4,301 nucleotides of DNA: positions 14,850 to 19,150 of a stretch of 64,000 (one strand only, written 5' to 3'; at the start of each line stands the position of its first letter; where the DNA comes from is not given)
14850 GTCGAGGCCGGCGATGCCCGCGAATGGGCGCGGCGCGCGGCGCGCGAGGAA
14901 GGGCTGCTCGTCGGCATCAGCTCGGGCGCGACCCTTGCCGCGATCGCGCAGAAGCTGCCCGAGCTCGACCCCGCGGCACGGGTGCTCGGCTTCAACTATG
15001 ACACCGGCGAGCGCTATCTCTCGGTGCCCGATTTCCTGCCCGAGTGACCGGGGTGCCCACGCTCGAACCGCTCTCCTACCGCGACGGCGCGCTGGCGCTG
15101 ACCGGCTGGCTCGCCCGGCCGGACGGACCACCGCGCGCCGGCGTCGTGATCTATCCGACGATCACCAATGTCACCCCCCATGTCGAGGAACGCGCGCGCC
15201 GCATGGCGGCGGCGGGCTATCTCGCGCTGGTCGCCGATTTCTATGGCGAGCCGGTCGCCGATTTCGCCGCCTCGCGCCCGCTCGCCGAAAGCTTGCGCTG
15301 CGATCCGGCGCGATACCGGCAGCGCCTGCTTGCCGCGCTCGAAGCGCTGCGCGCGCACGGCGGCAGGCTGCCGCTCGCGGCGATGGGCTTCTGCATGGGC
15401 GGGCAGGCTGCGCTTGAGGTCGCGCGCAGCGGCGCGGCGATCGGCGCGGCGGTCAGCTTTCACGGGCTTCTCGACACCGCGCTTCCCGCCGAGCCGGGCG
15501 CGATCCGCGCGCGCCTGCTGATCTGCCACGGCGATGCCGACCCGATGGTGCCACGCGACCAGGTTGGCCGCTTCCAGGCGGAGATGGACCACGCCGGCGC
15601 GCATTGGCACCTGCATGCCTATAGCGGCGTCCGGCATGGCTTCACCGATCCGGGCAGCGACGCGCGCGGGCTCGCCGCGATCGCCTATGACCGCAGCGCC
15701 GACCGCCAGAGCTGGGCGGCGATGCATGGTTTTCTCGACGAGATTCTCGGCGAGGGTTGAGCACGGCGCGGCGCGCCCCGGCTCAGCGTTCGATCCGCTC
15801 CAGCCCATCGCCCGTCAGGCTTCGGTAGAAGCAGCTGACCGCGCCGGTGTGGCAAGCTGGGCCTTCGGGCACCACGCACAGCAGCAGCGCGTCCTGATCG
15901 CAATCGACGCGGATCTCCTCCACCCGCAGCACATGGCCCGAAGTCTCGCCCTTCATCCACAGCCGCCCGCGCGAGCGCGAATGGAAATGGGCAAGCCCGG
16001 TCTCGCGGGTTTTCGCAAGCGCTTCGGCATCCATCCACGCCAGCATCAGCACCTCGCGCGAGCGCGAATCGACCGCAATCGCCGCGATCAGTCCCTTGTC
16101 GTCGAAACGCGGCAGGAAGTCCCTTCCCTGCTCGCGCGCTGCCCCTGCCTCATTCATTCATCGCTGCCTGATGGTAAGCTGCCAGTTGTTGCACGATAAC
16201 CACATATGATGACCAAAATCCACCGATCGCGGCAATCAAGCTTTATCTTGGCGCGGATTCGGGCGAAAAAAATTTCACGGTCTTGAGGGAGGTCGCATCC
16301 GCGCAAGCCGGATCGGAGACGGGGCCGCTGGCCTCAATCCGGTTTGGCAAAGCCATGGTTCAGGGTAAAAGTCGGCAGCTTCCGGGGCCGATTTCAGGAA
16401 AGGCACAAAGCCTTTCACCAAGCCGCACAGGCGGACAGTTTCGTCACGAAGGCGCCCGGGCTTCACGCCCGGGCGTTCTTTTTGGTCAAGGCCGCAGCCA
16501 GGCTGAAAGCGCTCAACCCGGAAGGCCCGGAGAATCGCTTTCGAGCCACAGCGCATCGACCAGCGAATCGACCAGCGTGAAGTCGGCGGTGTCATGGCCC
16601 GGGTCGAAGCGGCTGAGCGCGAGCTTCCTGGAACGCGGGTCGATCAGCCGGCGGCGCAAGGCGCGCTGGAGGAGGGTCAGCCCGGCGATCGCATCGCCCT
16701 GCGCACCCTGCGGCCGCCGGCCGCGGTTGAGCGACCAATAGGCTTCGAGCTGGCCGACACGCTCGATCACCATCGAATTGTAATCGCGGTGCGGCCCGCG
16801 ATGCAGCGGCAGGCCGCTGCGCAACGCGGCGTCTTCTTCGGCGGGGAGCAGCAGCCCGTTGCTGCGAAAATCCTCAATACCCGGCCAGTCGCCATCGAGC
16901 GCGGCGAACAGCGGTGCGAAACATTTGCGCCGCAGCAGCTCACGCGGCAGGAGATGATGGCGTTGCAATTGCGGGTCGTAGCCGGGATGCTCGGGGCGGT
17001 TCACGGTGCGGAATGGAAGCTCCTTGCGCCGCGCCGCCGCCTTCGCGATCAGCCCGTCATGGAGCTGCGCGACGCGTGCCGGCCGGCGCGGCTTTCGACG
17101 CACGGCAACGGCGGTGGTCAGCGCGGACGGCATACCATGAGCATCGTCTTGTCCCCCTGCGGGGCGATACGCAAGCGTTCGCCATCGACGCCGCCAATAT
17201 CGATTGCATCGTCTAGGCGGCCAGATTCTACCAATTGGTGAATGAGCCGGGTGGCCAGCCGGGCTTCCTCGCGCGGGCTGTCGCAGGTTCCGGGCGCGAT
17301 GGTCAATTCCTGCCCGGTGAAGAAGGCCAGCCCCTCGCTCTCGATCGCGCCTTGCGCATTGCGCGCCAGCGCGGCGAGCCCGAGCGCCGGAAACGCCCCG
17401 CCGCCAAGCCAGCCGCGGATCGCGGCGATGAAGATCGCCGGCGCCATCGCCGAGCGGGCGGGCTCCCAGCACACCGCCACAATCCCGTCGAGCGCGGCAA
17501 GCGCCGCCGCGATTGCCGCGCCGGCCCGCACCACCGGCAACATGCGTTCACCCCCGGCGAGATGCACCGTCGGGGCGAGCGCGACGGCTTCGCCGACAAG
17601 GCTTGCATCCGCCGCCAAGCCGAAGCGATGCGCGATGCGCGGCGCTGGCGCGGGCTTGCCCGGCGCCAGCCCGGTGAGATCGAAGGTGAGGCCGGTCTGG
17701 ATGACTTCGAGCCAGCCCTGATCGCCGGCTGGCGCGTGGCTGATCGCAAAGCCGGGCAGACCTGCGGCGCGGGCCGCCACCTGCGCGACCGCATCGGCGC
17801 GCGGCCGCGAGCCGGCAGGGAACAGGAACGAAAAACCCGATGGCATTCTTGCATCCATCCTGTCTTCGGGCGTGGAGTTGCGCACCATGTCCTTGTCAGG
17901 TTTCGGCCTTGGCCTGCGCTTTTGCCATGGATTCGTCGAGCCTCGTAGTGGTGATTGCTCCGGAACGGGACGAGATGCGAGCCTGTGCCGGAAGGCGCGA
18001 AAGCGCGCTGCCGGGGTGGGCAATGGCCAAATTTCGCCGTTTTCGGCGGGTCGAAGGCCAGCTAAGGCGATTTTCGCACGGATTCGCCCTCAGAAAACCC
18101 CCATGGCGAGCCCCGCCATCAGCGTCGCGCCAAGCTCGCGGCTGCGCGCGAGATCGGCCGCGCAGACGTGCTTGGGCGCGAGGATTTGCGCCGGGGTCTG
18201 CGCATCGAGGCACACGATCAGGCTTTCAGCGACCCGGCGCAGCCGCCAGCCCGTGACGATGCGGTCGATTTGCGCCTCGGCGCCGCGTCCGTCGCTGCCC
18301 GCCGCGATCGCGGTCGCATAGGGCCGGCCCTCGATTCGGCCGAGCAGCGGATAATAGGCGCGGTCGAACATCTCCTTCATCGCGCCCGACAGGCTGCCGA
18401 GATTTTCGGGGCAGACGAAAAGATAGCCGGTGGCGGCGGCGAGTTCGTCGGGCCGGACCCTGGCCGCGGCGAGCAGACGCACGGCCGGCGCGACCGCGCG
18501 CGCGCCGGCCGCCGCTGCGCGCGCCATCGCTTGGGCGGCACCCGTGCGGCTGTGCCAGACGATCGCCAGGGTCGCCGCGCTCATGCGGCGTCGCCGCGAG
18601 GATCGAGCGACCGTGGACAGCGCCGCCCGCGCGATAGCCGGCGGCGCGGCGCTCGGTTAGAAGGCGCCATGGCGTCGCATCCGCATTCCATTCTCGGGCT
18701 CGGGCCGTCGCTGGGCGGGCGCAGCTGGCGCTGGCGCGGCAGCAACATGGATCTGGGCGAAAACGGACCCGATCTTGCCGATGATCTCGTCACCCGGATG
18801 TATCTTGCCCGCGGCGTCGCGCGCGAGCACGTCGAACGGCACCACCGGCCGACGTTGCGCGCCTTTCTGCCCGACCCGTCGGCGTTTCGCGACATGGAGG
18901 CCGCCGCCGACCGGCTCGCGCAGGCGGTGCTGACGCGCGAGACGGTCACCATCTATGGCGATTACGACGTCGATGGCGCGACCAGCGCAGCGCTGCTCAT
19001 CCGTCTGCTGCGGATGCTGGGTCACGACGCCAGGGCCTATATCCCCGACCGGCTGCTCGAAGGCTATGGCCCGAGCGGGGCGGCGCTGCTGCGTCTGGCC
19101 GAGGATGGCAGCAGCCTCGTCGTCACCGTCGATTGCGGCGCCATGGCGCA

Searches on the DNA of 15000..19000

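Call 3: search_rna_families(source=window, start=15000, end=19000, threshold=evalue, max_evalue=1, show_alignments=3)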
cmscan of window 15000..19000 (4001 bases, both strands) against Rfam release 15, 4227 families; matches with E-value up to 1: 1.
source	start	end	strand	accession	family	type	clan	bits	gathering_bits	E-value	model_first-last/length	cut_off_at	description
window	16416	16480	+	RF02784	SorX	Gene; sRNA;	-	21.4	46.6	0.073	1-73/73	no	Singlet oxygen resistance RNA X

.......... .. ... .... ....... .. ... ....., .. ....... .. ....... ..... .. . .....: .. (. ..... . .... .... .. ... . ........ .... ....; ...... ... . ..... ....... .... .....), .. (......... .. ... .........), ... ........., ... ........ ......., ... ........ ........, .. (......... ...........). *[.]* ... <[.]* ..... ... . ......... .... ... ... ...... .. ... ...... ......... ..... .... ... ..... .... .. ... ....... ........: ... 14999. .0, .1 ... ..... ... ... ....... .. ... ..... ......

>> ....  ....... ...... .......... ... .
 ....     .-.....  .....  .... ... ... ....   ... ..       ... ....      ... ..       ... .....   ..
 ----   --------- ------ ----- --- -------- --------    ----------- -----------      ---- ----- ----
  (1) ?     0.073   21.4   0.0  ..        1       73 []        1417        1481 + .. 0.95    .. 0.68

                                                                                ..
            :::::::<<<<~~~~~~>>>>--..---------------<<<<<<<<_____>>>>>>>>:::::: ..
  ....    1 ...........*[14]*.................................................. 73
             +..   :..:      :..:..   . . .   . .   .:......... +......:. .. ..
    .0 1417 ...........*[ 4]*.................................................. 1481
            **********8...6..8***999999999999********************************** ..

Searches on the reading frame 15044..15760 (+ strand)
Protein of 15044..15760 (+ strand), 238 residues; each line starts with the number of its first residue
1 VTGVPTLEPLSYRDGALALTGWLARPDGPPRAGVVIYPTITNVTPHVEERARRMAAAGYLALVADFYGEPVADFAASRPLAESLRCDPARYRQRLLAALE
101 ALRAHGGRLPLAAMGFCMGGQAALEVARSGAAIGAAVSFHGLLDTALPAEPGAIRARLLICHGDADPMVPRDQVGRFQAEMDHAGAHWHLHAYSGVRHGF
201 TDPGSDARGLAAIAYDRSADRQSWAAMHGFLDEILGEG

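Call 4: search_protein_families(library=pfam, proteins=[window:15044-15760:+], max_evalue=0.1)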
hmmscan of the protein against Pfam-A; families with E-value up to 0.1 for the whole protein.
window:15044-15760:+ (238 aa): 8 families
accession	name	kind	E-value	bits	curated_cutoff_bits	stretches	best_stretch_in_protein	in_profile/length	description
PF01738.24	DLH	-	1.2e-35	123.5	21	1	20-234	2-216/217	Dienelactone hydrolase family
PF12146.15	Hydrolase_4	-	7.9e-07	29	27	1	149-199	185-233/239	Serine aminopeptidase, S33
PF00326.27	Peptidase_S9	-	4e-05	23.6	22.6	1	154-212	143-201/213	Prolyl oligopeptidase family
PF00975.26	Thioesterase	-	0.0021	18.8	26.4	1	98-150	55-107/226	Thioesterase domain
PF12740.14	PETase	-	0.0046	16.8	28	1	32-139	55-155/263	PET hydrolase-like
PF02230.22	Abhydrolase_2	-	0.028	14.7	23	1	114-198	110-199/217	Phospholipase/Carboxylesterase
PF07859.19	Abhydrolase_3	-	0.097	12.9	25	0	157-201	167-209/210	alpha/beta hydrolase fold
PF00561.26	Abhydrolase_1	-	0.097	12.8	25.8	0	83-127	47-87/245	alpha/beta hydrolase fold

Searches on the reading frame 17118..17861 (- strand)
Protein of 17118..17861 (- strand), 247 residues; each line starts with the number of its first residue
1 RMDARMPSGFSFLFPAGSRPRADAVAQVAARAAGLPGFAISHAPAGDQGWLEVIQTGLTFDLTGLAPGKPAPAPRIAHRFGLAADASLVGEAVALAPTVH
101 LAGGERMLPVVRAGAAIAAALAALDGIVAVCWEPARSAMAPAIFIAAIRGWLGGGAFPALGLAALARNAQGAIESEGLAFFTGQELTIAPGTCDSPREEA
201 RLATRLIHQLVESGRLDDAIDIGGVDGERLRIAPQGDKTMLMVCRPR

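Call 4: search_protein_families(library=pfam, proteins=[window:17118-17861:-], max_evalue=0.1)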
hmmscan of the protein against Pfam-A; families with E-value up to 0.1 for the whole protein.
window:17118-17861:- (247 aa): 0 families

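Call 40: search_protein_families(library=ncbifam, proteins=[window:17118-17861:-], max_evalue=0.1)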
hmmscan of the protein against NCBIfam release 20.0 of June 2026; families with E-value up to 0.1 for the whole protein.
window:17118-17861:- (247 aa): 2 families
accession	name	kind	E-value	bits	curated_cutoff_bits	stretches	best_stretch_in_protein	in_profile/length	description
NF047338.1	gluta_UXX_star_3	exception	0.011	15.8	97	0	98-120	41-63/70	UXX-star (seleno)protein family 3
NF008500.0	PRK11410.1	equivalog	0.059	11.8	529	1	105-174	328-395/560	hypothetical protein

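Call 41: search_protein_families(library=padloc, proteins=[window:17118-17861:-], max_evalue=0.1)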
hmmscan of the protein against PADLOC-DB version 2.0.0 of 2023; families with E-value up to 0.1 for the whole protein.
window:17118-17861:- (247 aa): 0 families

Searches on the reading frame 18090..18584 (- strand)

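Call 40: search_protein_families(library=ncbifam, proteins=[window:18090-18584:-], max_evalue=0.1)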
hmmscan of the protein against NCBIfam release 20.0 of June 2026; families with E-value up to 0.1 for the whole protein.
window:18090-18584:- (164 aa): 4 families
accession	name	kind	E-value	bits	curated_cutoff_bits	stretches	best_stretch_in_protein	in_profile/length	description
NF002999.0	PRK03767.1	equivalog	1.7e-05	24.7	141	0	6-34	4-32/200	NAD(P)H:quinone oxidoreductase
TIGR01755.1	flav_wrbA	equivalog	5e-05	23.4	132.5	0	6-50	3-48/197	NAD(P)H:quinone oxidoreductase type IV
NF004049.0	PRK05568.1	equivalog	0.0011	19.4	206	1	5-59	3-57/142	flavodoxin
TIGR01753.1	flav_short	equivalog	0.067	13.7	123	0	7-59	2-54/140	flavodoxin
